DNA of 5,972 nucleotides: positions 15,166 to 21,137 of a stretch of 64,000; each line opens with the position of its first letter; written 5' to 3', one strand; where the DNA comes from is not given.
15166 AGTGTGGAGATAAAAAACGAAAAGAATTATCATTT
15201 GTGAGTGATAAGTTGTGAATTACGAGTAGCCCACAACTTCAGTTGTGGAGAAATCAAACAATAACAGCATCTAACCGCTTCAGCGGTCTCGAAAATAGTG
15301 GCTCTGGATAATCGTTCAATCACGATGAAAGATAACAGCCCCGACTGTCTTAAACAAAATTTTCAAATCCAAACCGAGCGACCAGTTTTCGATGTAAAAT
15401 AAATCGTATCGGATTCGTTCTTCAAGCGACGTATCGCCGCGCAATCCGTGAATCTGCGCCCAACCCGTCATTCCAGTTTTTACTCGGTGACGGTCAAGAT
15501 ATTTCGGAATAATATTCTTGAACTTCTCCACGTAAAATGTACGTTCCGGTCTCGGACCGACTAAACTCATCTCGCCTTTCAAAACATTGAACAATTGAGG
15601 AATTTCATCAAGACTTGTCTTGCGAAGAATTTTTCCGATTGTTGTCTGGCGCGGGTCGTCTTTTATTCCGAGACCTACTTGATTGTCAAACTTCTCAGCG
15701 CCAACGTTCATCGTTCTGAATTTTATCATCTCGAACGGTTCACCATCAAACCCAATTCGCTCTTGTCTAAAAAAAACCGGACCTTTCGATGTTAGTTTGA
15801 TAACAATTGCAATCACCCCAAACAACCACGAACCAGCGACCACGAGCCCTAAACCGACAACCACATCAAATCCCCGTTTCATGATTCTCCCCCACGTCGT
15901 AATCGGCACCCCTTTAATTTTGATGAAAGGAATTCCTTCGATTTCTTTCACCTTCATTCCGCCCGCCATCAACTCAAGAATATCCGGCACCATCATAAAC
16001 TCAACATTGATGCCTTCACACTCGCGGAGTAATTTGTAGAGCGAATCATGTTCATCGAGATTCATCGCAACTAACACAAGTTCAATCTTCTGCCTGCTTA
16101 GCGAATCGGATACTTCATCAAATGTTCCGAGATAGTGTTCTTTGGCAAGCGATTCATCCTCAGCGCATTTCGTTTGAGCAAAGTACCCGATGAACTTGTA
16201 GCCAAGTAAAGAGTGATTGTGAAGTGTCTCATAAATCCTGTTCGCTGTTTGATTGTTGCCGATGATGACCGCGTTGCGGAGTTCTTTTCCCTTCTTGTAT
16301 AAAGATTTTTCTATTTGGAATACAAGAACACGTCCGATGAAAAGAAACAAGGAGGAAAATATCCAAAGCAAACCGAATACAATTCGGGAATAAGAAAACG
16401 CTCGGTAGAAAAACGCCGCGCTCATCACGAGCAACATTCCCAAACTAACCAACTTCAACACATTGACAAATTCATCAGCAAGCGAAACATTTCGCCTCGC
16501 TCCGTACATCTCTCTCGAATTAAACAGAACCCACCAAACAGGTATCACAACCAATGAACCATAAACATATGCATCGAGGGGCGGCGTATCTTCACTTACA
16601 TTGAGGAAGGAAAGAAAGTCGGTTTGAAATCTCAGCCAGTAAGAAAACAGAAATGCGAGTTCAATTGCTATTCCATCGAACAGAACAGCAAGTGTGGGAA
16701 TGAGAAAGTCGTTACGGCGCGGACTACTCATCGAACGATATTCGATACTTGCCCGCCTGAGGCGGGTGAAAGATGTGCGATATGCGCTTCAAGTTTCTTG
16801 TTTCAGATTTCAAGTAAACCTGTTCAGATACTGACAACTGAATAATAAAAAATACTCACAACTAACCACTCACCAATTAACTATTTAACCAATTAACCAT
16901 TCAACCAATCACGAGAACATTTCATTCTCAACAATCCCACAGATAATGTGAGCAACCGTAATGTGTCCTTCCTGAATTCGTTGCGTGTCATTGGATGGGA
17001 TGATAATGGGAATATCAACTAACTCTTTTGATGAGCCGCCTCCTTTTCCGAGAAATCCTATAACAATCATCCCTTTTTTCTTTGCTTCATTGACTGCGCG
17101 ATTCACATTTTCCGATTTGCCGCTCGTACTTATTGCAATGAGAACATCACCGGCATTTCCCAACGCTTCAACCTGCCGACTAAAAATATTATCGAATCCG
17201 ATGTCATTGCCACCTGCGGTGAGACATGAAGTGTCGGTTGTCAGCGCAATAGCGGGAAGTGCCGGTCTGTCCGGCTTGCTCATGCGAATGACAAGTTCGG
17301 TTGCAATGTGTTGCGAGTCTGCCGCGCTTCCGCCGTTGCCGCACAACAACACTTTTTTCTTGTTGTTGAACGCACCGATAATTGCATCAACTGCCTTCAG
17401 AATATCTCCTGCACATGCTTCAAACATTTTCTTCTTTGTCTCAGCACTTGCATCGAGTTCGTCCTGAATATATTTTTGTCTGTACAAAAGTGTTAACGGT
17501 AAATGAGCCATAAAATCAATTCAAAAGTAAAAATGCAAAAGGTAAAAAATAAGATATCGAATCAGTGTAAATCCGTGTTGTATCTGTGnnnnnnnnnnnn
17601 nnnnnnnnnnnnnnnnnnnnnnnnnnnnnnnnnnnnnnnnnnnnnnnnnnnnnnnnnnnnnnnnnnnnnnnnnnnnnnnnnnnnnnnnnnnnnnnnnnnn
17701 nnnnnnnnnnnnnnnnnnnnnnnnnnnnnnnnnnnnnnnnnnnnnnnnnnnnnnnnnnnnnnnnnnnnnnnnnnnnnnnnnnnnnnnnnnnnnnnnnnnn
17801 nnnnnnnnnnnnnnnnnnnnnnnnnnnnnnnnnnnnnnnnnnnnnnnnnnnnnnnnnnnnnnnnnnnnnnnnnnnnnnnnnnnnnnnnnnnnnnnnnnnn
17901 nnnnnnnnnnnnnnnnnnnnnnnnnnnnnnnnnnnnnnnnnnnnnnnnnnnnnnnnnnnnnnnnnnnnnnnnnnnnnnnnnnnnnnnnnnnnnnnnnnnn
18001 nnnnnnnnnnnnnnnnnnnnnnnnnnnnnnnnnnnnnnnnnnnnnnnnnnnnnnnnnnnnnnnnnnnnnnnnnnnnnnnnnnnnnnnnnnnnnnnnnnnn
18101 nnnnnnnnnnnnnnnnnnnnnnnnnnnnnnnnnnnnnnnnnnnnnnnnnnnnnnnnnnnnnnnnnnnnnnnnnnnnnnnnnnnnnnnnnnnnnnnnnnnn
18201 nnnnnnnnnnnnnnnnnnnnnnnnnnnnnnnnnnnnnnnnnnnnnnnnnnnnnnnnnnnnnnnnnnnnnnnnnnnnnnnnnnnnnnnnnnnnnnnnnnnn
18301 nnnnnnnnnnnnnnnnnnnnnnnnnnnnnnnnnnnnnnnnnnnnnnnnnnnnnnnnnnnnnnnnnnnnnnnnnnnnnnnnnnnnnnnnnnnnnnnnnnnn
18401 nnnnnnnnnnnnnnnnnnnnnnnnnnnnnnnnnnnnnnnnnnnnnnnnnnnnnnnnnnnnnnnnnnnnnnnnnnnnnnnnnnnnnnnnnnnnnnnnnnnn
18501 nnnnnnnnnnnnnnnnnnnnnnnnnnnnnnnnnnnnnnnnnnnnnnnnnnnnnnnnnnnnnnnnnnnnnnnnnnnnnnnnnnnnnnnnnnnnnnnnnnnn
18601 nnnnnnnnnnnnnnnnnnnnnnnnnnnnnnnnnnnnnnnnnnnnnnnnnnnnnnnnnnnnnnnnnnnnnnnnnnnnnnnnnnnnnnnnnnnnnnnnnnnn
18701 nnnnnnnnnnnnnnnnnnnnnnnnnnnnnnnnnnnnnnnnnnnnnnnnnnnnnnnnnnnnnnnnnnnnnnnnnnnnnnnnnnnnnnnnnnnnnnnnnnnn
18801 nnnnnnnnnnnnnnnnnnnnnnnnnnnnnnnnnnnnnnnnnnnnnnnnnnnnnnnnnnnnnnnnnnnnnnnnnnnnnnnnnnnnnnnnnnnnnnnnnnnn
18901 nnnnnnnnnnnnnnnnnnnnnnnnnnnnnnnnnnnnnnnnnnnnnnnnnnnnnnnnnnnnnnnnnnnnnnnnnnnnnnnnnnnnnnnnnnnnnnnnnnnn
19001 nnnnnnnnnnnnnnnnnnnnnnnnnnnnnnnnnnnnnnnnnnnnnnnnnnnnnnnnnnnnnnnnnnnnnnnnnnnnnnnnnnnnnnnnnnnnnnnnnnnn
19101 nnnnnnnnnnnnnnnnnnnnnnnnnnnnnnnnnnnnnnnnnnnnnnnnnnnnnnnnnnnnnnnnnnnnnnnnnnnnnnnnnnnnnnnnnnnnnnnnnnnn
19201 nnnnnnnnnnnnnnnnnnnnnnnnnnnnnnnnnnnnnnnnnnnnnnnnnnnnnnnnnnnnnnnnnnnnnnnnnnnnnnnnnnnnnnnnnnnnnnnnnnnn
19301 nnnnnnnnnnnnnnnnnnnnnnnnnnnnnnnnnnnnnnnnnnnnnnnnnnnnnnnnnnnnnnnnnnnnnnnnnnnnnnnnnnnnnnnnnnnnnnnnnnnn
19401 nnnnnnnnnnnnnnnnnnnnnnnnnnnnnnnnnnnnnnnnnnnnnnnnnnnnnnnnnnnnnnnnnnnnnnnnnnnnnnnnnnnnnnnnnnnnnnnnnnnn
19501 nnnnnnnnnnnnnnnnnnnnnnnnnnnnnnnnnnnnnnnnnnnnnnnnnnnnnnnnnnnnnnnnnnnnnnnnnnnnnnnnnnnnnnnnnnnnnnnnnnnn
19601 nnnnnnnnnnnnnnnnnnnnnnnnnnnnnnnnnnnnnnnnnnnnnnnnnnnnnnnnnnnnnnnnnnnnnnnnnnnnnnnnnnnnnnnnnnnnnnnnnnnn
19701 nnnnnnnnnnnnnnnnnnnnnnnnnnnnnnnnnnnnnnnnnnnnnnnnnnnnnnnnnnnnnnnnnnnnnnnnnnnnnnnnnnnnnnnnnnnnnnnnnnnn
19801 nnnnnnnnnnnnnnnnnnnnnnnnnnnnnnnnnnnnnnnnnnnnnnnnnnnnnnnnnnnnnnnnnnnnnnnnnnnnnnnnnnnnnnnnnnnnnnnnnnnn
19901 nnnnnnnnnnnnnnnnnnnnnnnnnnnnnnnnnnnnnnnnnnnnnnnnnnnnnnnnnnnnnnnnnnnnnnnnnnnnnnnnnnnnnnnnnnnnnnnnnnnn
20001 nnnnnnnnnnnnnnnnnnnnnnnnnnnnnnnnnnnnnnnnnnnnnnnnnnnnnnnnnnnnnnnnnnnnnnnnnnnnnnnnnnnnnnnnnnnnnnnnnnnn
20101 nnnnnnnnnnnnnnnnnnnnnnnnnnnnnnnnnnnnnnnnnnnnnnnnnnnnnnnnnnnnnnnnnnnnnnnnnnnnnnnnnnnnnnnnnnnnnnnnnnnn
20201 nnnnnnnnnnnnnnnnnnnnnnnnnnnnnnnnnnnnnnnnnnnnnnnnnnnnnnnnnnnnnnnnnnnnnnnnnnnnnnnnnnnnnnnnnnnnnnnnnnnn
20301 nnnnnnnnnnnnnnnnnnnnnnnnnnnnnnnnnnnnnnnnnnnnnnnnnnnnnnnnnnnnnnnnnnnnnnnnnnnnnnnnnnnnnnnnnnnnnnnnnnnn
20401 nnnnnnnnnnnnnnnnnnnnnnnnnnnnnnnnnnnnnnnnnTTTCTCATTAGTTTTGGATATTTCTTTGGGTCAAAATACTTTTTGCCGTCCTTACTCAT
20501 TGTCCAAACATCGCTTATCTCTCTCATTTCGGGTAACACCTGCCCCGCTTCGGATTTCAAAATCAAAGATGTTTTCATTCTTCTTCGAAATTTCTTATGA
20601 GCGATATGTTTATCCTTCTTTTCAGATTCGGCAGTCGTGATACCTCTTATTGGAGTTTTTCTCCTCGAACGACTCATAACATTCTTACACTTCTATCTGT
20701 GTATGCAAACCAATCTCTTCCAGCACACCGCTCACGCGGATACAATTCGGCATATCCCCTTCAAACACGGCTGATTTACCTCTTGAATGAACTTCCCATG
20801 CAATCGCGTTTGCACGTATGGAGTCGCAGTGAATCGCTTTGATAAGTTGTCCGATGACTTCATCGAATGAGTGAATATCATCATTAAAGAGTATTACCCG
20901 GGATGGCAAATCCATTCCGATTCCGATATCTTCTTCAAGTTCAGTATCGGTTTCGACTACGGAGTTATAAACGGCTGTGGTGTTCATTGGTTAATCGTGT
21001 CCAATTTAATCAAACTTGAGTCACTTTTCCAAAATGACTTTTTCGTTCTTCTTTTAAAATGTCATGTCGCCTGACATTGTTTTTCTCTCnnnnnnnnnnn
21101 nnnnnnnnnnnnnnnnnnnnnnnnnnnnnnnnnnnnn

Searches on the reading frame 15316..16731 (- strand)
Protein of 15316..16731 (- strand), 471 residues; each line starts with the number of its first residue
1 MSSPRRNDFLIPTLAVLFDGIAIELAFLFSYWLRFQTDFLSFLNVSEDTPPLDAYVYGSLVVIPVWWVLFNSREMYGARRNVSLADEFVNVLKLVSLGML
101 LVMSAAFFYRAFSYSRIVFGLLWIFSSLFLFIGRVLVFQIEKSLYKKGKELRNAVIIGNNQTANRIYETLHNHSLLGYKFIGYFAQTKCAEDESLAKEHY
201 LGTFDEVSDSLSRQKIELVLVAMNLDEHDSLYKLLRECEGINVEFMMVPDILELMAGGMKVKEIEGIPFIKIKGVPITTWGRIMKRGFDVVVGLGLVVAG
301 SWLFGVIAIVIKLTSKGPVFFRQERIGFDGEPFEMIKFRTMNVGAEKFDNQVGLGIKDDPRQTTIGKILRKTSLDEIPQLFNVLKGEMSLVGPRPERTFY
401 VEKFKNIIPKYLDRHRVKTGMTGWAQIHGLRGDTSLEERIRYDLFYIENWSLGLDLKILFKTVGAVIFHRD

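Call 24: search_protein_families(library=pfam, proteins=[window:15316-16731:-], max_evalue=0.001)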
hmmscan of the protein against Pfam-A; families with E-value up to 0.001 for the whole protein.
window:15316-16731:- (471 aa): 2 families
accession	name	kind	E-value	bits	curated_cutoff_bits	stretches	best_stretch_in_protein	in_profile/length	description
PF02397.22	Bac_transf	-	4.6e-67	225.5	27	1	285-467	1-178/179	Bacterial sugar transferase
PF13727.12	CoA_binding_3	-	2.3e-18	67.2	25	1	73-249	3-175/175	CoA-binding domain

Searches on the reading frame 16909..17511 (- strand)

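Call 24: search_protein_families(library=pfam, proteins=[window:16909-17511:-], max_evalue=0.001)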
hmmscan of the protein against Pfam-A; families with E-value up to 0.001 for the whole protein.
window:16909-17511:- (200 aa): 2 families
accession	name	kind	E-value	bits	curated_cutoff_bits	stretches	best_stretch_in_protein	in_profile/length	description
PF13580.11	SIS_2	-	2.3e-28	99.4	27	1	20-154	4-137/138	SIS domain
PF01380.27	SIS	-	2.4e-06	27.8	25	1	116-176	49-109/131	SIS domain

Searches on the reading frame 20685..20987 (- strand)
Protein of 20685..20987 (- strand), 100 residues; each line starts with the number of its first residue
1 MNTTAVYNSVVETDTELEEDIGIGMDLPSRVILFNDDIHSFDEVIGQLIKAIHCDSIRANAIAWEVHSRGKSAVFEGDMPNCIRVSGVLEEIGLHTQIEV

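Call 86: search_protein_families(library=pfam, proteins=[window:20685-20987:-], max_evalue=0.001)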
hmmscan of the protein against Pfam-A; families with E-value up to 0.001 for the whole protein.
window:20685-20987:- (100 aa): 1 family
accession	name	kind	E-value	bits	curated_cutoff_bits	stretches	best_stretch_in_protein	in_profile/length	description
PF02617.22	ClpS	-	6.5e-13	48.7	23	1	30-79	7-56/80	ATP-dependent Clp protease adaptor protein ClpS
